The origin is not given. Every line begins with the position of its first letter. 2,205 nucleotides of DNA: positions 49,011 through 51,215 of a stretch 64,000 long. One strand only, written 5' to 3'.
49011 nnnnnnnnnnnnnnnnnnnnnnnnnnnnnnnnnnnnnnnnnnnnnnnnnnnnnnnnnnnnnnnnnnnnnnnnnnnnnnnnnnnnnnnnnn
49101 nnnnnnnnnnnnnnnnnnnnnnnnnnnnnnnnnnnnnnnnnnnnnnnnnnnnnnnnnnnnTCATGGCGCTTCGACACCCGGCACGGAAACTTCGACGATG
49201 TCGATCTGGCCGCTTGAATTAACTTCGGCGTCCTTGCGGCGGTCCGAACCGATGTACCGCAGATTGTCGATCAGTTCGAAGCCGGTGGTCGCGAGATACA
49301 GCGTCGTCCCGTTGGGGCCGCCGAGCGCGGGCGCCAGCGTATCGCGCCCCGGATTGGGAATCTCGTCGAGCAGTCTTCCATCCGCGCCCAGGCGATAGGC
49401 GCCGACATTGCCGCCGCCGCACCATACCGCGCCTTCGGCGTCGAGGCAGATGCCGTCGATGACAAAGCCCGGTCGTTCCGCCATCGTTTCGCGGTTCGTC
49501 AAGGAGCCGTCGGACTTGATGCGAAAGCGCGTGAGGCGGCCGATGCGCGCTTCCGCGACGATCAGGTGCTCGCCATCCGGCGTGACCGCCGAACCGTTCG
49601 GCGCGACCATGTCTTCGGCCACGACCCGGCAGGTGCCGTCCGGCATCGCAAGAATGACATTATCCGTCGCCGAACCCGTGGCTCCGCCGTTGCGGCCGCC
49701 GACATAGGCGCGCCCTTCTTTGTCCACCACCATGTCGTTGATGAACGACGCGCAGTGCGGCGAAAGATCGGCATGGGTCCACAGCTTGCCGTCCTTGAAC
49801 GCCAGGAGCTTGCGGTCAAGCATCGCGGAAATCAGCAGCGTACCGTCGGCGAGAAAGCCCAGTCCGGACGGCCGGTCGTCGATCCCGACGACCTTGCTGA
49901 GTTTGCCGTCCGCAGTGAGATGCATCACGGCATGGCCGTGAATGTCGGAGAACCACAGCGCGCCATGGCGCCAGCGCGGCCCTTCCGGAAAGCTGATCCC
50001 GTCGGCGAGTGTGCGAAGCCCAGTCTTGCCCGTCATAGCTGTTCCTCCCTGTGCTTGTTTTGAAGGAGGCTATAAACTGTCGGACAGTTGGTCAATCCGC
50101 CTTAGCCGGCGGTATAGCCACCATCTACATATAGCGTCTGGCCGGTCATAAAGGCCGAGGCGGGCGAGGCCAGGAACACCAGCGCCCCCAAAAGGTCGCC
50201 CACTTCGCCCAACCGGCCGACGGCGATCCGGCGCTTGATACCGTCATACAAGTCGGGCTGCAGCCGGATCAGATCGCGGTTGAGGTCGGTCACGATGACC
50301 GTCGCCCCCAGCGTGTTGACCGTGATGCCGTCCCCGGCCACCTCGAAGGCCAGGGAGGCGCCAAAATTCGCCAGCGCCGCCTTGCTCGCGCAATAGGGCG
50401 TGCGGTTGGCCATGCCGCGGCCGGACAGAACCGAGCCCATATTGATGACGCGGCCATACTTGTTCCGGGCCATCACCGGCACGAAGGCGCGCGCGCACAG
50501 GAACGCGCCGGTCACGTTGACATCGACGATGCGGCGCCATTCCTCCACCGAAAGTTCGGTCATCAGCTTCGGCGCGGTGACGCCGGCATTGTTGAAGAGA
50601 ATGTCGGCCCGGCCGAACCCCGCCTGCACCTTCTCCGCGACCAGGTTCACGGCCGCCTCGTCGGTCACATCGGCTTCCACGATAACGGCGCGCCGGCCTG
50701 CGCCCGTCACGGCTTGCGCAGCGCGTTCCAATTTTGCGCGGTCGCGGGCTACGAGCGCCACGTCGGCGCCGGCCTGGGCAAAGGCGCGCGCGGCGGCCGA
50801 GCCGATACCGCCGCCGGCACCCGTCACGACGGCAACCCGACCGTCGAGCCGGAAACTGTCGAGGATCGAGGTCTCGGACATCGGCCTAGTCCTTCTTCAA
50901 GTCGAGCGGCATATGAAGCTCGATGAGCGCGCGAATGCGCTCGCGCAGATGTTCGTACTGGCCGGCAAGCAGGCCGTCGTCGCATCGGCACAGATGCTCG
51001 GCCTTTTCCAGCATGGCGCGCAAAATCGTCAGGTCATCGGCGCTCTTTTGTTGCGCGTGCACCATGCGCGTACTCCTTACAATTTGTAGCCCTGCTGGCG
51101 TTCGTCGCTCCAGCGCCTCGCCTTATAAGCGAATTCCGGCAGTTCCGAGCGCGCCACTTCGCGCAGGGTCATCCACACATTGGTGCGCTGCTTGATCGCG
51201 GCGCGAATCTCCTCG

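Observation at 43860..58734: Uncharacterised 13-gene FadR regulon: CoA-activation, hydration and retro-aldol pathway with its own importer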

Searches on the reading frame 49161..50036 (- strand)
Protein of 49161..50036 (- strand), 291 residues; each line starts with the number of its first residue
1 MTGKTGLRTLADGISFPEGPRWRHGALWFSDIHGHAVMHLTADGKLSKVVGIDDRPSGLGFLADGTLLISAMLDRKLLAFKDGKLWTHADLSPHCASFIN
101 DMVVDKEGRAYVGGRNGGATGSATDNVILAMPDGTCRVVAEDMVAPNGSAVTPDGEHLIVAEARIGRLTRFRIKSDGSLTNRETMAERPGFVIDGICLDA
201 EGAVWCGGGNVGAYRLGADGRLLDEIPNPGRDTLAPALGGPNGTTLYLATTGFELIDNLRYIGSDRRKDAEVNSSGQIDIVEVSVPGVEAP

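Call 3: search_protein_families(library=pfam, proteins=[window:49161-50036:-])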
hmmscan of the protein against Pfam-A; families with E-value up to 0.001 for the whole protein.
window:49161-50036:- (291 aa): 3 families
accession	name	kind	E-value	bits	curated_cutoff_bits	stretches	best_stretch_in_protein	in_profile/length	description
PF08450.18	SGL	-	9.9e-38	130.6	26.3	1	16-251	1-245/246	SMP-30/Gluconolactonase/LRE-like region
PF03088.22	Str_synth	-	0.00023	21.7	25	0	136-174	49-87/89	Strictosidine synthase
PF24684.1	Vgb_lyase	-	0.00055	19.3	50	0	24-122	65-164/290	Virginiamycin B lyase family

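Call 9: search_protein_families(library=ncbifam, proteins=[window:49161-50036:-], max_evalue=0.00001)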
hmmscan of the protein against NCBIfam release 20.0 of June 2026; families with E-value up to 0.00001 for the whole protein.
window:49161-50036:- (291 aa): 0 families

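Call 74: search_protein_families(library=ncbifam, proteins=[window:49161-50036:-], max_evalue=1e-10)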
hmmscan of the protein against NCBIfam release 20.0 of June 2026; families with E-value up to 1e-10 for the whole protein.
window:49161-50036:- (291 aa): 0 families

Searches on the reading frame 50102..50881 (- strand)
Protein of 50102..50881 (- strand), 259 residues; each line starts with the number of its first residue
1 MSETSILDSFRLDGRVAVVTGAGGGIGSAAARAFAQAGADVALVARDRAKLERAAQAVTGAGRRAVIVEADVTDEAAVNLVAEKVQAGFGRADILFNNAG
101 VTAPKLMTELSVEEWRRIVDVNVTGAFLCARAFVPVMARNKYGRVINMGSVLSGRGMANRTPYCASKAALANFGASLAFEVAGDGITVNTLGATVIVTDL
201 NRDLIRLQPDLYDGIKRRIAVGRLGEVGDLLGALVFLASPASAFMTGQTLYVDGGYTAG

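Call 3: search_protein_families(library=pfam, proteins=[window:50102-50881:-])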
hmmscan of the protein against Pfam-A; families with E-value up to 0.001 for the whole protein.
window:50102-50881:- (259 aa): 6 families
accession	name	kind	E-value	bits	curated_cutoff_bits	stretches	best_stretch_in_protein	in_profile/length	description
PF13561.12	adh_short_C2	-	1.3e-60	205.3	27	1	21-257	1-236/236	Enoyl-(Acyl carrier protein) reductase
PF00106.31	adh_short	-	1e-53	182.2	26.6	1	15-204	1-190/195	short chain dehydrogenase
PF08659.16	KR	-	6.3e-14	52.7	22.6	1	18-173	4-159/180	KR domain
PF01370.27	Epimerase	-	4.6e-07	29.9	20.9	1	18-170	2-149/240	NAD dependent epimerase/dehydratase family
PF03435.24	Sacchrp_dh_NADP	-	0.00058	20.6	25.1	1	18-100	2-77/129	Saccharopine dehydrogenase NADP binding domain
PF02737.24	3HCDH_N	-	0.00084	19.7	22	0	17-65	3-49/180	3-hydroxyacyl-CoA dehydrogenase, NAD binding domain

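Call 9: search_protein_families(library=ncbifam, proteins=[window:50102-50881:-], max_evalue=0.00001)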
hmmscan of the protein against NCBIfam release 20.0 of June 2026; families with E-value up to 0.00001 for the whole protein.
window:50102-50881:- (259 aa): 227 families (the best 25 are shown)
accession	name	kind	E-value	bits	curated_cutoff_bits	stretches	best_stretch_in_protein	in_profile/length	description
NF005559.1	PRK07231.1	subfamily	1.9e-62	211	215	1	11-257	1-248/249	glucose 1-dehydrogenase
NF004791.0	PRK06138.1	equivalog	2.7e-60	203.8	312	1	11-258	2-251/252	SDR family oxidoreductase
TIGR01830.1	3oxo_ACP_reduc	equivalog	3.1e-58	197.3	297.75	1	17-255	1-237/239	3-oxoacyl-[acyl-carrier-protein] reductase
NF009466.0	PRK12826.1-2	subfamily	2.3e-57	194.3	222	1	15-257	4-245/248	3-oxoacyl-ACP reductase FabG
NF006070.0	PRK08213.1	subfamily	3.6e-57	193.8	279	1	5-258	3-258/259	gluconate 5-dehydrogenase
NF052558.1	MBtsdlDhBudC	equivalog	1.2e-56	192.1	270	1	13-258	2-243/250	meso-2,3-butanediol dehydrogenase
NF004818.0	PRK06172.1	equivalog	1.9e-56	191.2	336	1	10-258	3-252/253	SDR family oxidoreductase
NF004778.0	PRK06124.1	equivalog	5.3e-56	189.9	303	1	5-258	2-254/256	SDR family oxidoreductase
NF005309.0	PRK06841.1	subfamily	1.3e-55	188.7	286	1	6-257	7-253/255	GolD/DthD family dehydrogenase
NF004198.0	PRK05653.1-3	equivalog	1.3e-55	188.5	296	1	12-256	5-246/248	3-oxoacyl-ACP reductase FabG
NF004197.0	PRK05653.1-1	equivalog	3.5e-55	187.4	332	1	11-256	4-246/249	3-oxoacyl-ACP reductase FabG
NF005390.0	PRK06935.1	equivalog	2e-54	184.6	369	1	7-257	8-256/258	2-dehydro-3-deoxy-D-gluconate 5-dehydrogenase KduD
NF005873.0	PRK07814.1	equivalog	1.5e-53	181.9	346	1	6-257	2-252/263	SDR family oxidoreductase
NF005067.0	PRK06484.1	equivalog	5.2e-53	180.4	713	1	13-258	272-513/524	short chain dehydrogenase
NF009468.0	PRK12826.1-4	equivalog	3.1e-52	177.8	318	1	11-256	4-247/256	SDR family oxidoreductase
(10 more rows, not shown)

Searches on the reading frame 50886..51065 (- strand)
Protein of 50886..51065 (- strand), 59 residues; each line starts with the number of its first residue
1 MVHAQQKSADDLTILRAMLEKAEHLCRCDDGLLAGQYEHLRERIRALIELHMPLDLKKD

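Call 3: search_protein_families(library=pfam, proteins=[window:50886-51065:-])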
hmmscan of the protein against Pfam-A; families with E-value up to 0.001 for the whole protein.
window:50886-51065:- (59 aa): 0 families

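Call 5: search_protein_families(library=pfam, proteins=[window:50886-51065:-], max_evalue=0.1)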
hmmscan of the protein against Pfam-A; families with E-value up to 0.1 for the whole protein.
window:50886-51065:- (59 aa): 0 families
